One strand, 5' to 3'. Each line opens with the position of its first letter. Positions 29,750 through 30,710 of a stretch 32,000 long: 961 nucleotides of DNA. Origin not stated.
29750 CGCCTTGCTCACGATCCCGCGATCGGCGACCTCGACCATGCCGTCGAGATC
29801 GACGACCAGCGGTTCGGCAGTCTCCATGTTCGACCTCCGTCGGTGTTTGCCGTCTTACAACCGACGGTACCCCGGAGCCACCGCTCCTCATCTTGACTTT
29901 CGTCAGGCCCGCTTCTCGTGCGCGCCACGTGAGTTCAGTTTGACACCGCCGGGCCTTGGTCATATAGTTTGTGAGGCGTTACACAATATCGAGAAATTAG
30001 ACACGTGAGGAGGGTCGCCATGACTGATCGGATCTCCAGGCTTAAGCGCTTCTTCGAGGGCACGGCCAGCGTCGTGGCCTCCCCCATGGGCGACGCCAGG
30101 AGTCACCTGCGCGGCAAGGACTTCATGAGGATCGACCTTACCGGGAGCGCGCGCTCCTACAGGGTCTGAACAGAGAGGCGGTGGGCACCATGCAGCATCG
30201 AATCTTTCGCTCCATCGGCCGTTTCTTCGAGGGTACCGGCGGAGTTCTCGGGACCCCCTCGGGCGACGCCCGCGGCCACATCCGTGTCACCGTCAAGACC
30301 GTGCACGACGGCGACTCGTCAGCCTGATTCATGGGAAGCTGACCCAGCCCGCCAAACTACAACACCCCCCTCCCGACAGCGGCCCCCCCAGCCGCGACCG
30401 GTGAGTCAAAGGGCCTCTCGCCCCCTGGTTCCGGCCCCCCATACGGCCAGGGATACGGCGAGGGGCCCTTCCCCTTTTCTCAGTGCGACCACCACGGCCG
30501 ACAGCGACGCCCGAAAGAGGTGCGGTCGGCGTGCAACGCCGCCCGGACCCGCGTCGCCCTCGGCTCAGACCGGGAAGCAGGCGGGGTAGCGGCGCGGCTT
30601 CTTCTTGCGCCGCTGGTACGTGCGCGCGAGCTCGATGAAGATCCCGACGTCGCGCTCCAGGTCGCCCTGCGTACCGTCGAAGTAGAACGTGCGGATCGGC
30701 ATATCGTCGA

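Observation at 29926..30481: Unannotated, self-contained operon encoding two paralogous small proteins (49 and 45 aa)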

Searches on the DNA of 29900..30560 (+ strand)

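Call 41: search_rna_families(source=window, start=29900, end=30560, threshold=evalue, max_evalue=10, show_alignments=2)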
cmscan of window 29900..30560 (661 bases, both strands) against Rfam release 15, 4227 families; matches with E-value up to 10: 2.
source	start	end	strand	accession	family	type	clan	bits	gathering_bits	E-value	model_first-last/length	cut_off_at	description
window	30451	30508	-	RF02831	Scr2736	Gene; sRNA;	-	19.2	43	1.3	1-64/64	no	Streptomyces RNA 2736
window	30389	30407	-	RF03139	S4-Bacteroidia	Cis-reg; leader;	CL00119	14.7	34.7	2.5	1-34/34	no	S4-Bacteroidia ribosomal protein leader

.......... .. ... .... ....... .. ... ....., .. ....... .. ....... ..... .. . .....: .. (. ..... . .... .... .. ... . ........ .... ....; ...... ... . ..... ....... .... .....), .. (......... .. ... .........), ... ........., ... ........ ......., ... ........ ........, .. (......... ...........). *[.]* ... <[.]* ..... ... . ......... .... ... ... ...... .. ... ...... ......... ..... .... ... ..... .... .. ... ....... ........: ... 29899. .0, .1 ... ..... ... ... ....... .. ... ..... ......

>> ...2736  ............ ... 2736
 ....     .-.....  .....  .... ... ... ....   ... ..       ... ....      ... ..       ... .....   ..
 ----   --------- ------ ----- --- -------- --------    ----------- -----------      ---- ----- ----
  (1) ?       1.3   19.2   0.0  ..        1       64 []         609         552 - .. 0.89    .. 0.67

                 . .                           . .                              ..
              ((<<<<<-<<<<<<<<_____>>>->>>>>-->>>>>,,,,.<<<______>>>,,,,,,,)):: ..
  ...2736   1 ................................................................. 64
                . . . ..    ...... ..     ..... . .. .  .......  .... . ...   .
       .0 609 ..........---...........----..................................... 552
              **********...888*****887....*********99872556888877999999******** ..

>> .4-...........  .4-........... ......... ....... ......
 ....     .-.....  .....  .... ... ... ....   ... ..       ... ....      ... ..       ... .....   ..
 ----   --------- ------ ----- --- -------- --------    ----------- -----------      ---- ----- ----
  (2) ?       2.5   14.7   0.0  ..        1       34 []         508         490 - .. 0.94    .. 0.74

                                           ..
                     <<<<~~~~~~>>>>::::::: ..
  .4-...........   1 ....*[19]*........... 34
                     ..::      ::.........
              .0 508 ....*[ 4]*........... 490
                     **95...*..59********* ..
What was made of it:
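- On 6C RNA (RF01066) or any Rfam family: At E <= 10 on 29900-30560, only two chance-level hits to unrelated families appeared (call 41).
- Closest known: 6C RNA. Different: No Rfam hit even at E <= 10 (call 41).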

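Call 62: build_rna_model(alignment_id=A4, structure=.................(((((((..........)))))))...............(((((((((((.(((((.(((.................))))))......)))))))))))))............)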
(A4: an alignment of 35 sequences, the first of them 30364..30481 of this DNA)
Model R1 built from alignment A4 (35 sequences, 131 columns); structure: as given.
model positions 119; base pairs 26; branch points 1; effective number of sequences 2.29; information 0.59 bits per position. Calibrated on 0.2 Mb of random sequence (short: E-values are rough).
structure used (alignment columns):
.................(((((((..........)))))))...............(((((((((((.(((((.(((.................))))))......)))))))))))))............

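Call 64: search_with_rna_model(model_id=R1, sources=[window, L001, L002, L005, L006, L007, L009, L010, L011, L012, L013, L014, L015, L016, L017, L018, L019, L020, L021, L022, L023, L024, L025, L026, L027, L028, L029, L030, L031, L032, L033, L034, L035, L036, L037, L038, L039, L040, L041, L042, L043, L044, L045], max_evalue=1)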
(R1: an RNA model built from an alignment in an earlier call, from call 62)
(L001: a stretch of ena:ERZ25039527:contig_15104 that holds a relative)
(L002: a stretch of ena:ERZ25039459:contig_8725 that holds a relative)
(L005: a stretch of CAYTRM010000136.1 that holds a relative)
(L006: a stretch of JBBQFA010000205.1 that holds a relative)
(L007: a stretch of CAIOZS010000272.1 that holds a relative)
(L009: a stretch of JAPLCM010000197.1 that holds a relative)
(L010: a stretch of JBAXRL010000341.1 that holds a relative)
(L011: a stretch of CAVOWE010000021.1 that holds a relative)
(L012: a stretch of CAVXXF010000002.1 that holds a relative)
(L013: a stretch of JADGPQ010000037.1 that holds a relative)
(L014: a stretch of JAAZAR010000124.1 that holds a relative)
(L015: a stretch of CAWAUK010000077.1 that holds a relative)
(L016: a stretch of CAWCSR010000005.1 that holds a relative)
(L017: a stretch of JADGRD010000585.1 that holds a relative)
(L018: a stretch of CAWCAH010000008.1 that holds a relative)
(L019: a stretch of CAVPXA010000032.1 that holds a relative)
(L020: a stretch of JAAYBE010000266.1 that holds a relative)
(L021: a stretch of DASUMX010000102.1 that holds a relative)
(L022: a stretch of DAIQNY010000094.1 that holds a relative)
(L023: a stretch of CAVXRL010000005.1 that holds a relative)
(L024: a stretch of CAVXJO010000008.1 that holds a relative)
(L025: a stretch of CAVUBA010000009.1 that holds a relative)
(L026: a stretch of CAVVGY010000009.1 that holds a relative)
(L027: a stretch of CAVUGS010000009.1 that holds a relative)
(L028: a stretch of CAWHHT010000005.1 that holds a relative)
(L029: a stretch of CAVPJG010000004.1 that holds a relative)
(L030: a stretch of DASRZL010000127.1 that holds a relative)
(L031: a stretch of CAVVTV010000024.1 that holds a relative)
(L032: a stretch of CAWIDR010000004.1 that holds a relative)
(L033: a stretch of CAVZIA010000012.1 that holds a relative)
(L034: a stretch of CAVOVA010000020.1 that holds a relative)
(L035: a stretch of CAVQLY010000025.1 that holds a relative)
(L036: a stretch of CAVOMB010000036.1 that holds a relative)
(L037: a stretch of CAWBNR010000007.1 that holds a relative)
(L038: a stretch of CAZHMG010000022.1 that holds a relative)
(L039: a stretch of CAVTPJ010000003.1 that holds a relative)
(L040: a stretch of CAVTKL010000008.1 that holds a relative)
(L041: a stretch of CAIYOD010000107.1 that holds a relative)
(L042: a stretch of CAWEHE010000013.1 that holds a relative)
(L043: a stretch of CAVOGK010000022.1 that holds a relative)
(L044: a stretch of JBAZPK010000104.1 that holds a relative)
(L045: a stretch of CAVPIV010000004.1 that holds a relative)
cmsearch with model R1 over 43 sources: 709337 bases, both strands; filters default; matches with E-value up to 1: 80.
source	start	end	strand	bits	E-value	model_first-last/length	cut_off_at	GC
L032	10174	10292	+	122.9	1.3e-26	1-119/119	no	0.67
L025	10150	10268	+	121.7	2.5e-26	1-119/119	no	0.68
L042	10150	10268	+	120.8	4.1e-26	1-119/119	no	0.67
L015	10343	10462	+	120.7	4.3e-26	1-119/119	no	0.7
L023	10175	10293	+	119.2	9.9e-26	1-119/119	no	0.71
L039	10159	10279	+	117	3.4e-25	1-119/119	no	0.68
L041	2403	2521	+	116.9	3.4e-25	1-119/119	no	0.66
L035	10159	10279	+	116.3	4.9e-25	1-119/119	no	0.65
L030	10341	10456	+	116.2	5.1e-25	1-119/119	no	0.69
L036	10176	10295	+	115.5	7.4e-25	1-119/119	no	0.68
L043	10344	10462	+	112.5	3.9e-24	1-119/119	no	0.7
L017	374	494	+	111.3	7.5e-24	1-119/119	no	0.64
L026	10175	10293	+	110.9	9.4e-24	1-119/119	no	0.71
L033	10176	10293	+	108.9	2.7e-23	1-119/119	no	0.73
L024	10172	10289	+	108.2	4.2e-23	1-119/119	no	0.67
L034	10341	10455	+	107.3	6.7e-23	1-119/119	no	0.66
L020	1539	1659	+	105.5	1.8e-22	1-119/119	no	0.73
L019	10177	10297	+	105.1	2.3e-22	1-119/119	no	0.74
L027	10183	10302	+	104.9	2.5e-22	1-119/119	no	0.69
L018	10176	10296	+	103.8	4.7e-22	1-119/119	no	0.74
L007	6074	6189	+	103.8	4.7e-22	1-119/119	no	0.69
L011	10309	10426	+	103.5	5.4e-22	1-119/119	no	0.68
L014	4571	4690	+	103.5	5.4e-22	1-119/119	no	0.71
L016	10174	10289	+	102.7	8.6e-22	1-119/119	no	0.66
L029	10169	10288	+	101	2.2e-21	1-119/119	no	0.77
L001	8171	8290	+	99.5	4.8e-21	1-119/119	no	0.76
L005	5648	5766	+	97.3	1.6e-20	1-119/119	no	0.72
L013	2401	2517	+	94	1e-19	1-119/119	no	0.72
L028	10149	10266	+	93.3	1.5e-19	1-119/119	no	0.69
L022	10170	10287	+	92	3e-19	1-119/119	no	0.7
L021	10170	10288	+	92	3.1e-19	1-119/119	no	0.78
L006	2093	2211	+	91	5.2e-19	1-119/119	no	0.71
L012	10298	10413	+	88.4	2.2e-18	1-119/119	no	0.71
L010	681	794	+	87.7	3.2e-18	1-119/119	no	0.73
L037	10151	10263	+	82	7.1e-17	1-119/119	no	0.72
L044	2019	2132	+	79.8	2.5e-16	1-119/119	no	0.74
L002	8303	8418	+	73.4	8.1e-15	1-119/119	no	0.7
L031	10147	10262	+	72.5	1.3e-14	1-119/119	no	0.7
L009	402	481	+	29.4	0.00025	1-119/119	no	0.7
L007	6108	6227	-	25.5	0.0021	1-119/119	no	0.67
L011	10345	10460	-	25.5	0.0021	1-119/119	no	0.72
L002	8718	8829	-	25.4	0.0022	1-119/119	no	0.69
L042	10187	10301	-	25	0.0028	1-119/119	no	0.69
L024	10208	10326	-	24.4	0.0039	1-119/119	no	0.71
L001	8207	8310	-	24.3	0.004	1-119/119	no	0.7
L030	10378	10485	-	23.9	0.0052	1-119/119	no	0.69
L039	10198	10313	-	23.8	0.0052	1-119/119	no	0.7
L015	10380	10499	-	22.5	0.011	1-119/119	no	0.72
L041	2440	2549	-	22.2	0.013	1-119/119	no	0.71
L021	10205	10308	-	22.2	0.013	1-119/119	no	0.71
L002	8701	8793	+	22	0.014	1-119/119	no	0.76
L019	10215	10336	-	20.2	0.038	1-119/119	no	0.73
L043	8499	8581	-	20.2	0.039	1-119/119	no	0.75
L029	10217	10277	-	19.9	0.046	49-107/119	no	0.77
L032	10211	10324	-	19.9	0.046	1-119/119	no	0.69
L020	1576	1682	-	19.9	0.047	1-119/119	no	0.71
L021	16692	16806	-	19.3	0.064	1-119/119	no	0.72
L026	10224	10281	-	19.1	0.069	50-107/119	no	0.74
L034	10378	10496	-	19.1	0.071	1-119/119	no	0.68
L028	10197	10256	-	18.2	0.11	48-107/119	no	0.68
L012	10332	10465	-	17.9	0.14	1-119/119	no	0.67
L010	715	838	-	17.6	0.17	1-119/119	no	0.74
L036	10214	10326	-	17.4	0.18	1-119/119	no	0.68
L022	10205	10316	-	17.3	0.19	1-119/119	no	0.68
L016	10208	10316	-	17.2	0.2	1-119/119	no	0.69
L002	8350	8415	-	17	0.22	41-107/119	no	0.73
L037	10195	10263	-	16.9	0.24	38-107/119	no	0.72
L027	10219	10351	-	16.5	0.3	1-119/119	no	0.71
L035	10196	10327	-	16.4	0.31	1-119/119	no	0.66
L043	10381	10491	-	16.3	0.33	1-119/119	no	0.68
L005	5683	5795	-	16.1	0.36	1-119/119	no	0.68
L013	9735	9847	-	15.9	0.41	1-119/119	no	0.66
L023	10224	10281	-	15.8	0.43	50-107/119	no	0.71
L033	10214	10329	-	15.7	0.47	1-119/119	no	0.71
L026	7639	7717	+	15.6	0.49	1-119/119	no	0.71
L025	7156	7239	+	15.2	0.59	1-119/119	no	0.74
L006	2131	2246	-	15.2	0.59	1-119/119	no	0.69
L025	10187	10287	-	14.9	0.72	1-119/119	no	0.7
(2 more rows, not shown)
